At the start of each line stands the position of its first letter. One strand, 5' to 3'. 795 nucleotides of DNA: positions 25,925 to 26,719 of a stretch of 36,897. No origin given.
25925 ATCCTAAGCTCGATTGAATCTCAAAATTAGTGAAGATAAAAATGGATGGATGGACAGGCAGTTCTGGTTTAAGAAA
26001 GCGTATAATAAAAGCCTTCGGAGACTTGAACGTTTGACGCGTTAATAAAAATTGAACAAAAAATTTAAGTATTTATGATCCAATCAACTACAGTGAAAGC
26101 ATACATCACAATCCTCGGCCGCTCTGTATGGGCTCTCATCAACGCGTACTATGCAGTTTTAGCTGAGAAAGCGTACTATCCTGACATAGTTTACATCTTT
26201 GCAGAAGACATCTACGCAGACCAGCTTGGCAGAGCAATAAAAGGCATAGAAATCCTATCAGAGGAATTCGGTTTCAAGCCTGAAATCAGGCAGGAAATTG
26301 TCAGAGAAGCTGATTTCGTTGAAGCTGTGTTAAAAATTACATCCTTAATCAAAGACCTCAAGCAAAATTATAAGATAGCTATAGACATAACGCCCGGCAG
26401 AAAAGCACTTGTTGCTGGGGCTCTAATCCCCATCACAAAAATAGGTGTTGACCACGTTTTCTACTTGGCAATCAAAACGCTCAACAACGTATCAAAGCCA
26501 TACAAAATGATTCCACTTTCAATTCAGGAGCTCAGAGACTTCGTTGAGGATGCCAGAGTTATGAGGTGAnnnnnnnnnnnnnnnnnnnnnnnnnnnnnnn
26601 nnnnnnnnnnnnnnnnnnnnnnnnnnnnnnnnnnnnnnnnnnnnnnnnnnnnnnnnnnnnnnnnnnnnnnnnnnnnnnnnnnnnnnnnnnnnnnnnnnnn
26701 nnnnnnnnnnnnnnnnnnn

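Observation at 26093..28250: Split CARF sensor + PIN nuclease (+ overlapping HAD phosphatase) with no cyclase or cas genes in sight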

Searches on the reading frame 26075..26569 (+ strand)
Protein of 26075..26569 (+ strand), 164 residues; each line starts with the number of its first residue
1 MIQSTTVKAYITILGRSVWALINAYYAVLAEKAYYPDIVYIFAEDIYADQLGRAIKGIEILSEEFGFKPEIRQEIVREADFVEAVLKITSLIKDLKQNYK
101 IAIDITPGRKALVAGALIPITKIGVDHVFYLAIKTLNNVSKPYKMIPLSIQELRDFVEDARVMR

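Call 3: search_protein_families(library=pfam, proteins=[window:26075-26569:+], max_evalue=1)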
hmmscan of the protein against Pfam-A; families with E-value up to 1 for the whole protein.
window:26075-26569:+ (164 aa): 2 families
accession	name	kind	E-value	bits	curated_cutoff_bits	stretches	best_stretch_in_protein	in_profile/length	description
PF22662.2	Csa3_N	-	0.00026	21.5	27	1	37-118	27-106/120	Csa3 CRISPR-associated Rossmann-like domain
PF09623.16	Cas_NE0113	-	0.077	13.2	23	1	42-133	43-133/208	CRISPR-associated protein NE0113 (Cas_NE0113)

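Call 4: search_protein_families(library=ncbifam, proteins=[window:26075-26569:+], max_evalue=1)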
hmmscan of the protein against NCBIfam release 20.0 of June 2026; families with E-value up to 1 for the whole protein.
window:26075-26569:+ (164 aa): 1 family
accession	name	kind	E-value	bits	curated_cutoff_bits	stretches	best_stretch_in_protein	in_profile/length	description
TIGR03642.1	cas_csx14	hypoth_equivalog_domain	0.011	16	90.35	1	72-131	61-123/124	CRISPR-associated protein Csx14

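Call 6: search_protein_families(library=padloc, proteins=[window:26075-26569:+], max_evalue=1)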
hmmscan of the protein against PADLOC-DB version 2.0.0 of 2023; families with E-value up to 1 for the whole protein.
window:26075-26569:+ (164 aa): 26 families (the best 25 are shown)
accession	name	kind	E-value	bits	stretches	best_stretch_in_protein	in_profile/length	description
PDLC01971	CARF_m1--CARF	-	3.8e-63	210.3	1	8-161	2-155/156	-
PDLC01973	CARF_m1--CARF_PIN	-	8.8e-26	88.9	1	8-156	2-147/465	-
PDLC01972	CARF_m1--CARF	-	8.1e-20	69.4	1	20-158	3-143/145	-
PDLC01068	CARF_PIN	-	2.8e-13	47.8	1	10-155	2-121/373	CARF+PIN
PDLC01849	CARF3--CARF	-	0.00015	19.6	1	36-119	24-105/197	-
PDLC01818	CARF1--CARF_HEPN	-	0.00023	18.9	1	74-139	134-199/419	-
PDLC01044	Csa3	-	0.00026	18.9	1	30-121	21-106/194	Type I-A associated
PDLC01882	CARF4--CARF_PDDEXK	-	0.00028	17.5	1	86-135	271-319/569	-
PDLC01801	CARF1--CARF_HEPN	-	0.00061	16.7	1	71-129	76-134/441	-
PDLC01813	CARF1--CARF_HEPN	-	0.00081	16.6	1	35-122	24-106/421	-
PDLC01802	CARF1--CARF_HEPN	-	0.00084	16.3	1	32-118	21-103/388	-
PDLC01063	Csx1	-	0.001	17.2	1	11-155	5-139/167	Type I associated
PDLC01031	Csx1/Csm6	-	0.0012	16.4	1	33-130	22-113/357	CARF+HEPN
PDLC01946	CARF8--CARF_TM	-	0.0021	15.7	1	54-133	102-181/202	-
PDLC01982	CARF_m3--CARF_PIN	-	0.0022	15.1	1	34-131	26-108/392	-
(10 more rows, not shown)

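Call 18: find_homologous_proteins(query=window:26075-26569:+, max_evalue=0.001)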
Query window:26075-26569:+ (164 aa): 192 proteins with E <= 0.001 among 272 candidates; the best 120 are listed.
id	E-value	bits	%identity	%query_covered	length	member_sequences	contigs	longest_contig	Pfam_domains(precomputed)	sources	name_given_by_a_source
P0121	4.7e-97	340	99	100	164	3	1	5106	-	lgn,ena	-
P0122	8.3e-85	301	89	96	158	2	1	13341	-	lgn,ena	-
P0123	2.1e-84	299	89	96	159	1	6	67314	-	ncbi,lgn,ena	-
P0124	3.2e-84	299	85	100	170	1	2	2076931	-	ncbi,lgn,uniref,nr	ncbi:hypothetical protein Asulf_01349 [Archaeoglobus sulfaticallidus PM70-1]|uniref:Uncharacterized 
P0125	7.3e-84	298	88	96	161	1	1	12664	-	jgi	-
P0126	1.1e-83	297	87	96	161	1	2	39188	-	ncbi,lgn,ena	-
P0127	8.5e-83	294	87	96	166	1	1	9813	-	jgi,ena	-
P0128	2.7e-82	293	88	96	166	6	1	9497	-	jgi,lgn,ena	-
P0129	6.3e-82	291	87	96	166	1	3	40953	-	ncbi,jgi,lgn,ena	-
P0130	3.9e-81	289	86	94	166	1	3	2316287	-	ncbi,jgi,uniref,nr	ncbi:hypothetical protein AFULGI_00006100 [Archaeoglobus fulgidus DSM 8774]|uniref:Uncharacterized p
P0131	5.0e-81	288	86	95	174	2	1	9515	-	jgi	-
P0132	3.7e-80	286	84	96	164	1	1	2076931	-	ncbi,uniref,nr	ncbi:hypothetical protein [Archaeoglobus sulfaticallidus]|uniref:hypothetical protein n=1 Tax=Archae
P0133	6.8e-80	285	87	94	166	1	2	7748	-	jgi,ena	-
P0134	1.3e-78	281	84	96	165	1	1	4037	-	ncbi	-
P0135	2.0e-77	277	82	96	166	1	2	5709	-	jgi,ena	-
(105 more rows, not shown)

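Call 28: search_solved_structures(query=window:26075-26569:+, max_evalue=10)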
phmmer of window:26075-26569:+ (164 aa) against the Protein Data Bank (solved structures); distinct sequences matched with E-value up to 10: 5.
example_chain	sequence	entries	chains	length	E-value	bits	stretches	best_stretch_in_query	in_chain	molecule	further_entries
6l2r_A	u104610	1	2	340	1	13.1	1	15-109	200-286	Ketol-acid reductoisomerase (NADP(+))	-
6l2k_A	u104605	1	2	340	1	13.1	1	15-109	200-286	Ketol-acid reductoisomerase (NADP(+))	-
6l2i_A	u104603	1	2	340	1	13.1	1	15-109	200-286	Ketol-acid reductoisomerase (NADP(+))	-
6l2z_A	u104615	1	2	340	1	13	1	16-109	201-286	Ketol-acid reductoisomerase (NADP(+))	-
6l2s_A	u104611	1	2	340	1.2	12.8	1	15-109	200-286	Ketol-acid reductoisomerase (NADP(+))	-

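Call 34: find_related_loci(query=A2, collection=genome_contigs, flank=10000)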
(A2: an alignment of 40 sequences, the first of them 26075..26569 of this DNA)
Query A2 (164 aa) in genome_contigs; peptide patterns used: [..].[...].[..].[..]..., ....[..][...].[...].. (x = any residue, [..] = any of these).
188 stretches matched a pattern; 176 encode a relative of the query (tblastn E <= 1e-3); the best 80 are kept; 80 distinct loci.
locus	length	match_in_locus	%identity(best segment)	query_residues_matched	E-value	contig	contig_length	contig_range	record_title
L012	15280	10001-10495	88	1-164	3e-94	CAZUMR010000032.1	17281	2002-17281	MAG TPA_asm: uncultured archaeon isolate binchicken_co219_213 genome assembly, contig: k141_618936, whole genome shotgun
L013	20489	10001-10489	85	3-164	1e-88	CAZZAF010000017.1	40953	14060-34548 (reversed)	MAG TPA_asm: uncultured archaeon isolate binchicken_co92_4 genome assembly, contig: NODE_220_length_40953_cov_12.542814,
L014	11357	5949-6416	72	8-164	7e-73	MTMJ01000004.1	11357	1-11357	MAG: Archaeoglobus sp. JdFR-22 JGI24020J35080_1001650, whole genome shotgun sequence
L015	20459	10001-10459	66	7-160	3e-66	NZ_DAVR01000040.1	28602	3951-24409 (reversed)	MAG: Archaeoglobus sp. UBA230 UBA230_contig_302, whole genome shotgun sequence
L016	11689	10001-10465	63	8-161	5e-64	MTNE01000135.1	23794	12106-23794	MAG: Thermoplasmatales archaeon JdFR-43 JGI24020J35080_1000653, whole genome shotgun sequence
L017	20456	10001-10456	64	14-164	9e-63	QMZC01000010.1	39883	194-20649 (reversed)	MAG: Archaeoglobales archaeon isolate B5_G16 B5_Guay16_scaffold_00267, whole genome shotgun sequence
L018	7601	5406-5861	65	8-161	6e-63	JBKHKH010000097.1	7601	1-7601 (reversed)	MAG: Archaeoglobaceae archaeon isolate D5M17_2 NODE_458_length_7601_cov_5.136629, whole genome shotgun sequence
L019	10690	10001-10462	62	6-161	5e-62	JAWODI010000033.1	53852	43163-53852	MAG: Archaeoglobaceae archaeon isolate BLK5-2.bin.126 k191_992504, whole genome shotgun sequence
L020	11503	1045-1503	62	7-161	1e-61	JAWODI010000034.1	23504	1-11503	MAG: Archaeoglobaceae archaeon isolate BLK5-2.bin.126 k191_116794, whole genome shotgun sequence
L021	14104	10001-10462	65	7-161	1e-61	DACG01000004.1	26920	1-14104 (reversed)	MAG TPA_asm: Geoglobus sp. UBA235 UBA235_contig_191, whole genome shotgun sequence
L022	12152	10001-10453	66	7-158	3e-61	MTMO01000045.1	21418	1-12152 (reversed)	MAG: Archaeoglobus sp. JdFR-27 JGI24020J35080_1000746, whole genome shotgun sequence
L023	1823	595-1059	60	4-159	3e-59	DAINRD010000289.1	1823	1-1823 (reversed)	MAG TPA_asm: Archaeoglobus sp. isolate CTOTU24189 NODE_1761_length_1823_cov_4.797511, whole genome shotgun sequence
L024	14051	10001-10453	63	8-159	1e-57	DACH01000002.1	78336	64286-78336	MAG TPA_asm: Archaeoglobus sp. UBA234 UBA234_contig_45, whole genome shotgun sequence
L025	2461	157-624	58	8-164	1e-57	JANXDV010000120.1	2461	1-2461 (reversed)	MAG: Archaeoglobaceae archaeon isolate SKYB18 NODE_120_length_2461_cov_12.684983, whole genome shotgun sequence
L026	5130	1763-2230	60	5-161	3e-57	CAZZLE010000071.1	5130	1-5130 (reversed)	MAG TPA_asm: uncultured archaeon isolate binchicken_co25_133 genome assembly, contig: k141_175848, whole genome shotgun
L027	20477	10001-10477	57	2-161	2e-56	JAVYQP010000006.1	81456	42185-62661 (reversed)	MAG: Archaeoglobaceae archaeon isolate DRTY-1_201901_bins_47 DRTY-1_201901_bins_47_scaffold_6, whole genome shotgun sequ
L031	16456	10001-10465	54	8-161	4e-55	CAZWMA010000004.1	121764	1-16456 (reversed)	MAG TPA_asm: uncultured Nitrososphaerota archaeon isolate binchicken_co220_99 genome assembly, contig: NODE_46_length_12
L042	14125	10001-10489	50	1-160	5e-48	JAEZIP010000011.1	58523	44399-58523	MAG: Methanobacteriota archaeon isolate OH_CDB_191 k127_1812164, whole genome shotgun sequence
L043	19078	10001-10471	48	5-161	9e-48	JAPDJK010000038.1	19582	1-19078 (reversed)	MAG: Thermococci archaeon isolate S5B1_HD70 c_000000000767, whole genome shotgun sequence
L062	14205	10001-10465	52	9-160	5e-46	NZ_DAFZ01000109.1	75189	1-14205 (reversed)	MAG: Methanoculleus sp. UBA208 UBA208_contig_859, whole genome shotgun sequence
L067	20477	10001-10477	52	9-164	3e-45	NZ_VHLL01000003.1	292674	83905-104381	Methanoculleus formosensis strain Afa-1 contig-03, whole genome shotgun sequence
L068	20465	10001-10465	50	9-160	2e-45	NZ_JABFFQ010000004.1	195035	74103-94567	Methanoculleus nereidis strain YWC-01 YWC-01-scaffold04, whole genome shotgun sequence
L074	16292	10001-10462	51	10-160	3e-45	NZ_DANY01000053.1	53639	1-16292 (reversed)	MAG: Methanoculleus sp. UBA303 UBA303_contig_2162, whole genome shotgun sequence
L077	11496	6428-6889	51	10-160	7e-45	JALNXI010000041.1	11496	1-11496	MAG: Methanoculleus sp. isolate SO_2017_CLC bin 102 scaffold_9224_c1_PH3_2017, whole genome shotgun sequence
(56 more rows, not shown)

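Call 44: predict_structure(alignment_id=A2)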
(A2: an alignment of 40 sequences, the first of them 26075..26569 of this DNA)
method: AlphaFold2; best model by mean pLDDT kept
length: 164 residues; sequences in the alignment: 40
mean_pLDDT: 90.9   pTM: 0.87
mean pLDDT of the five models: 90.9, 90.4, 90.0, 88.5, 87.8
residues with pLDDT >= 90: 113; 70-90: 46; 50-70: 2; < 50: 3
segments of 3 or more residues with pLDDT < 50: 1-3
pLDDT, mean of each block of 10 residues (from residue 1): 72 93 97 97 95 98 98 93 92 93 89 82 91 84 88 93 86
secondary structure, 60 per line:
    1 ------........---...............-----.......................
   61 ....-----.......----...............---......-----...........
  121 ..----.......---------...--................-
elements in order: E7-14 H18-32 E38-44 H45-64 E70-76 H81-95 E99-104 H110-122 E127-133 E151-155 H156-163

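Call 49: fold_search(model_id=the predicted structure, library=pdb)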
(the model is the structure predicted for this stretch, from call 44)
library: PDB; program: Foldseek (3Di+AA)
matches with E <= 10: 1447; with E <= 0.001: 61
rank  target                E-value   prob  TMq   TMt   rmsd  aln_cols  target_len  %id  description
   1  8t66_B                6.6e-07  1.00  0.62  0.65   5.2       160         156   16  cA6 bound Cam1 (released 2024-01-10)
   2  8t66_A                7.9e-07  1.00  0.63  0.66   5.8       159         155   14  cA6 bound Cam1 (released 2024-01-10)
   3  8t65_B                1.0e-06  1.00  0.59  0.62   4.2       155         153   16  cA4 bound Cam1 (released 2024-01-10)
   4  8t65_A                1.7e-06  1.00  0.62  0.65   5.4       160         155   16  cA4 bound Cam1 (released 2024-01-10)
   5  8jbb_B                4.5e-06  1.00  0.65  0.25   3.3       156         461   17  Crystal Structure of the Csm6 from Thermus thermophilus HB8 in complex with A2>p (released 2023-12-13)
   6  9jxw_A                1.1e-05  1.00  0.68  0.29   3.1       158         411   21  Crystal structure of SiRe_0806 from Sulfolobus islandicus (released 2025-07-23)
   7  8t64_B                1.3e-05  1.00  0.53  0.64   5.4       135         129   17  Apo Cam1(42-206) (released 2024-01-10)
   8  9ofb_A                1.4e-05  1.00  0.64  0.20   4.2       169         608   12  CryoEM structure of Cad1 bound with cA4 and ATP, symmetry expanded dimer refined against a composite map (released 2025-08-20)
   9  9mmw_A                1.7e-05  1.00  0.58  0.19   4.6       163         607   12  CRISPR-associated deaminase Cad1 in cA4 bound in hexamer form refined against the consensus map (released 2025-11-12)
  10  6wxq_A                1.8e-05  1.00  0.60  0.49   4.4       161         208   17  Crystal structure of CRISPR-associated transcription factor Csa3 complexed with cA4 (released 2021-11-17)
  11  9mmw_B                1.8e-05  1.00  0.59  0.20   4.5       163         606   13  CRISPR-associated deaminase Cad1 in cA4 bound in hexamer form refined against the consensus map (released 2025-11-12)
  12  9c77_D                3.0e-05  1.00  0.48  0.17   6.4       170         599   12  cryoEM structure of CRISPR associated effector, CARF-Adenosine deaminase 1, Cad1, in cA4 bound form with ATP. (released 2024-10-30)
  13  9jxw_B                3.1e-05  1.00  0.66  0.29   3.3       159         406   21  Crystal structure of SiRe_0806 from Sulfolobus islandicus (released 2025-07-23)
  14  6w11_B                3.1e-05  1.00  0.60  0.51   4.2       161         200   17  The structure of Sulfolobus solfataricus Csa3 in complex with cyclic tetraadenylate (cA4) (released 2021-03-10)
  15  9c77_B                3.1e-05  1.00  0.50  0.17   6.1       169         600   13  cryoEM structure of CRISPR associated effector, CARF-Adenosine deaminase 1, Cad1, in cA4 bound form with ATP. (released 2024-10-30)
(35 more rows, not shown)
